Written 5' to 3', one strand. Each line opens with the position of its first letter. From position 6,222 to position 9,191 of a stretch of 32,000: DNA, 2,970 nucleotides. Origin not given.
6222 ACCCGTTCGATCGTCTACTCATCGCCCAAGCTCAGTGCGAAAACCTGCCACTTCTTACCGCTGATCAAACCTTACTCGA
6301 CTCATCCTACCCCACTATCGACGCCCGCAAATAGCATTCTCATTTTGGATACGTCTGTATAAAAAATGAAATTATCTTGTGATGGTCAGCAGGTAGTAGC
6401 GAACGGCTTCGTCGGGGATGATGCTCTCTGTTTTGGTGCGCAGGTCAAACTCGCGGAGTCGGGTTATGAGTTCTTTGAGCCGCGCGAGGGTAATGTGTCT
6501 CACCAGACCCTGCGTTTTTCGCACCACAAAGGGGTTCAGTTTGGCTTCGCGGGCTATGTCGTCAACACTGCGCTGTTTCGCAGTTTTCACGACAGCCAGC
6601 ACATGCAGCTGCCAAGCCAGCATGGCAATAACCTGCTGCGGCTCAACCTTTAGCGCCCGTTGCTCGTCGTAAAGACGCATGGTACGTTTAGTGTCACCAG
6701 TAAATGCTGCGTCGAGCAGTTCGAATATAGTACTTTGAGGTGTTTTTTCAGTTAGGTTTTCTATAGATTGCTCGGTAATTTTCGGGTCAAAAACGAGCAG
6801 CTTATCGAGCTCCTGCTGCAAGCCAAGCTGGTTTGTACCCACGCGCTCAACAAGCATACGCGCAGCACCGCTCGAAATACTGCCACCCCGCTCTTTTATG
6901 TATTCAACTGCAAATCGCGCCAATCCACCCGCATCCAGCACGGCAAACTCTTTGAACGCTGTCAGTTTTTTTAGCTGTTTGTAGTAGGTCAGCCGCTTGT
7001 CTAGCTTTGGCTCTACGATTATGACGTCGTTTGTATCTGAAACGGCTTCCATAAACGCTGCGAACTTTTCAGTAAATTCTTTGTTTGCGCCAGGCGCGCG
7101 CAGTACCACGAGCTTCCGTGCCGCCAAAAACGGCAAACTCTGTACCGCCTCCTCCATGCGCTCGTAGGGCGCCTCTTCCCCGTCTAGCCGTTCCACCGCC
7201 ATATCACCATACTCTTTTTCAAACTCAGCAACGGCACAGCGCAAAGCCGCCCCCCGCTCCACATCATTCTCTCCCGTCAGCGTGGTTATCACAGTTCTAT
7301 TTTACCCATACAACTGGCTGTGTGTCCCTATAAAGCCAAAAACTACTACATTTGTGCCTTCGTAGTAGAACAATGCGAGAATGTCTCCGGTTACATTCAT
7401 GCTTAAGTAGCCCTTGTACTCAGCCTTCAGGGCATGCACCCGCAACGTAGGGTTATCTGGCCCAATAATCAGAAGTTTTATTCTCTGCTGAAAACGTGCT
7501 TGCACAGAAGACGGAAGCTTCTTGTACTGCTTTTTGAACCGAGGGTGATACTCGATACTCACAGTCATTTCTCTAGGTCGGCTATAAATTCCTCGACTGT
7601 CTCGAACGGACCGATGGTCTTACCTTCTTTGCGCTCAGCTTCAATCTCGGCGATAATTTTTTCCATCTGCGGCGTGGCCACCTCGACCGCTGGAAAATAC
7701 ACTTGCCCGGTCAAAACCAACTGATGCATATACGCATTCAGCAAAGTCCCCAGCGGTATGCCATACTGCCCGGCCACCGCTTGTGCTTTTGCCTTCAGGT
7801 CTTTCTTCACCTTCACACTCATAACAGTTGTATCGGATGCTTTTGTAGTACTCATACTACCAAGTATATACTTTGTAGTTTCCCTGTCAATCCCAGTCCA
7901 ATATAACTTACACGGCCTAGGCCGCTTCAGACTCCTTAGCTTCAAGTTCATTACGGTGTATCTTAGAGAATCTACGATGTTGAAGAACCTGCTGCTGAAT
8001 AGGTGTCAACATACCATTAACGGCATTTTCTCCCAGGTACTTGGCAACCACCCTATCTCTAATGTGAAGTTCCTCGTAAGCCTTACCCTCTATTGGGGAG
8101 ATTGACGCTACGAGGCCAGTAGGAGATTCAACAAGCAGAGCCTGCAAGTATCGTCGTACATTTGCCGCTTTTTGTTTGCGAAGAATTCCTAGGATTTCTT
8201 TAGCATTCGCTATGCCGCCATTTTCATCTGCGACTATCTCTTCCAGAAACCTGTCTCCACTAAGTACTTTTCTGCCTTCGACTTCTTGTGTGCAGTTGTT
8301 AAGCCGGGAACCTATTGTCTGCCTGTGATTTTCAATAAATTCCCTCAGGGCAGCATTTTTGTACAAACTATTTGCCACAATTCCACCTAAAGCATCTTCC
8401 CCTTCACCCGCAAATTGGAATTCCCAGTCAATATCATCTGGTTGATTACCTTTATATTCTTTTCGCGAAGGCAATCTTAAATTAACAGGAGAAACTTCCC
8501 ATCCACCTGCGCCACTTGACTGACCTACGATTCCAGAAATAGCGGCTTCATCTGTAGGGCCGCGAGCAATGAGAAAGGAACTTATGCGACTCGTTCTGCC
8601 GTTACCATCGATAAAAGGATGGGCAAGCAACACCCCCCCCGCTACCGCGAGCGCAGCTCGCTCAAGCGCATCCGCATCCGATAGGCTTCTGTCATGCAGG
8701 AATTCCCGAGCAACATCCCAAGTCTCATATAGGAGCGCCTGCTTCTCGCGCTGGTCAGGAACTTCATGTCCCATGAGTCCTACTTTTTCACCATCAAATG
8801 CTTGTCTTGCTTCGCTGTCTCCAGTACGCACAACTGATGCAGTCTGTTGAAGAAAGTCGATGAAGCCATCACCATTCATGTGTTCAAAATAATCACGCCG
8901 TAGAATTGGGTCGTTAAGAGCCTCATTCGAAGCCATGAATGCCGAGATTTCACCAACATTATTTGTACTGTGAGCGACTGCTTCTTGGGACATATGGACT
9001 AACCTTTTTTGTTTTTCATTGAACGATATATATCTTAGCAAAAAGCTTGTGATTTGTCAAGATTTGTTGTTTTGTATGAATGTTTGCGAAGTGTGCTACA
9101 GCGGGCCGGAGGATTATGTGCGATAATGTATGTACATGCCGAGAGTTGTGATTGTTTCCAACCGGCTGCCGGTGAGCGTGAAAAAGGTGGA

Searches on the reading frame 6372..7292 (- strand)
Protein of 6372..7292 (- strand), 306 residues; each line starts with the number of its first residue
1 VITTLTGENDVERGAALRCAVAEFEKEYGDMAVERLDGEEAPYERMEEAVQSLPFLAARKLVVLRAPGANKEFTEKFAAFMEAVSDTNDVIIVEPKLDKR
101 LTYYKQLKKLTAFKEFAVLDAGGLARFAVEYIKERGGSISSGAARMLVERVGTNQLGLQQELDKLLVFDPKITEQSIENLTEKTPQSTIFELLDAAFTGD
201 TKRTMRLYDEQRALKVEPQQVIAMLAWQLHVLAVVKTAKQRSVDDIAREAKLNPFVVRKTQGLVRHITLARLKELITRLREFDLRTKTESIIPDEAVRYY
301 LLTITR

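Call 31: search_protein_families(library=pfam, proteins=[window:6372-7292:-], max_evalue=1)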
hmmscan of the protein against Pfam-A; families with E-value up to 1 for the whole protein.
window:6372-7292:- (306 aa): 4 families
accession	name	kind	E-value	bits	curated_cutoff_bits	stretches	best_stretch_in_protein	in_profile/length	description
PF21694.2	DNA_pol3_delta_C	-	3.3e-19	69.5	27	1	187-302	2-119/121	DNA polymerase III delta subunit, C-terminal domain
PF06144.19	DNA_pol3_delta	-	1.1e-09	38.8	21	1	25-113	24-120/124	DNA polymerase III, delta subunit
PF12169.13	DNA_pol3_gamma3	-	0.00032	20.9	24.4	1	186-245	15-74/143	DNA polymerase III subunits gamma and tau domain III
PF03911.21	Sec61_beta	-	0.13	12.8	27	1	205-224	6-26/41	Sec61beta family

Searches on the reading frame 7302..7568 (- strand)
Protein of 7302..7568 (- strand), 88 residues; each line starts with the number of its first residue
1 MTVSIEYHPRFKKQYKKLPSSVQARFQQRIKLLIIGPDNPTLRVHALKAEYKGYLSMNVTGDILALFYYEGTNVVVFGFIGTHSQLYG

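Call 31: search_protein_families(library=pfam, proteins=[window:7302-7568:-], max_evalue=1)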
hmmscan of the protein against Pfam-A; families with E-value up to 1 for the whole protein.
window:7302-7568:- (88 aa): 4 families
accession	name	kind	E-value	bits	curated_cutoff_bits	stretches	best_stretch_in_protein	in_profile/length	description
PF15738.11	YafQ_toxin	-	1.6e-09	38.3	30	1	4-87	2-87/88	Bacterial toxin of type II toxin-antitoxin system, YafQ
PF15781.12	ParE-like_toxin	-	6.7e-05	23.2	28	1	8-87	4-83/87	ParE-like toxin of type II bacterial toxin-antitoxin system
PF05016.21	ParE_toxin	-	0.00066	20.6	23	1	5-87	1-89/89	ParE toxin of type II toxin-antitoxin system, parDE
PF05015.19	HigB-like_toxin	-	0.084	13.8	27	1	14-76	17-84/91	RelE-like toxin of type II toxin-antitoxin system HigB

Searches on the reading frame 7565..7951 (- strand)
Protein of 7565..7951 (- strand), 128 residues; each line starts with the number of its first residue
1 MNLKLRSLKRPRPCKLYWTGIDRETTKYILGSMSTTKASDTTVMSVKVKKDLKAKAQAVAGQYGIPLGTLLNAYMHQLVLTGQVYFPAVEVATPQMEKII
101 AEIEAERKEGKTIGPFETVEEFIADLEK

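Call 31: search_protein_families(library=pfam, proteins=[window:7565-7951:-], max_evalue=1)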
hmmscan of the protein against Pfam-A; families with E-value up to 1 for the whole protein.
window:7565-7951:- (128 aa): 2 families
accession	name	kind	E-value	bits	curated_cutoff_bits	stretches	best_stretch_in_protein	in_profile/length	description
PF04221.18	RelB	-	0.03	14.7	22.4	1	43-107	3-65/82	RelB antitoxin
PF05225.22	HTH_psq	-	0.18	12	20.4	0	60-74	23-37/45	helix-turn-helix, Psq domain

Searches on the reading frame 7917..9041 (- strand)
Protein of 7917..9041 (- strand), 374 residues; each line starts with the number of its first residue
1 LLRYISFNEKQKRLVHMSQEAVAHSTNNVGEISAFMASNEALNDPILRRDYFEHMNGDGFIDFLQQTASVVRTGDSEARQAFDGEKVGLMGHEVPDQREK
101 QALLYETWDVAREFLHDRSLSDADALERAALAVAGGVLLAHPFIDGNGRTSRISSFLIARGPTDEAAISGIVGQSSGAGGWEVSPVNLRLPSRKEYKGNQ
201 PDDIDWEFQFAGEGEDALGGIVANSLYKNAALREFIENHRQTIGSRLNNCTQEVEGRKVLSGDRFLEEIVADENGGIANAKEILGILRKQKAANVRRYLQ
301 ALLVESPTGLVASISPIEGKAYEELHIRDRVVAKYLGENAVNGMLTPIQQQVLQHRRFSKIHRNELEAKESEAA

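Call 31: search_protein_families(library=pfam, proteins=[window:7917-9041:-], max_evalue=1)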
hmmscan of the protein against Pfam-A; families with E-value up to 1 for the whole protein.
window:7917-9041:- (374 aa): 1 family
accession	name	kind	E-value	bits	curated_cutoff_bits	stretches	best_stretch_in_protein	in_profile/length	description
PF02661.23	Fic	-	1e-06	29.9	24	1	88-155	30-89/93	Fic/DOC family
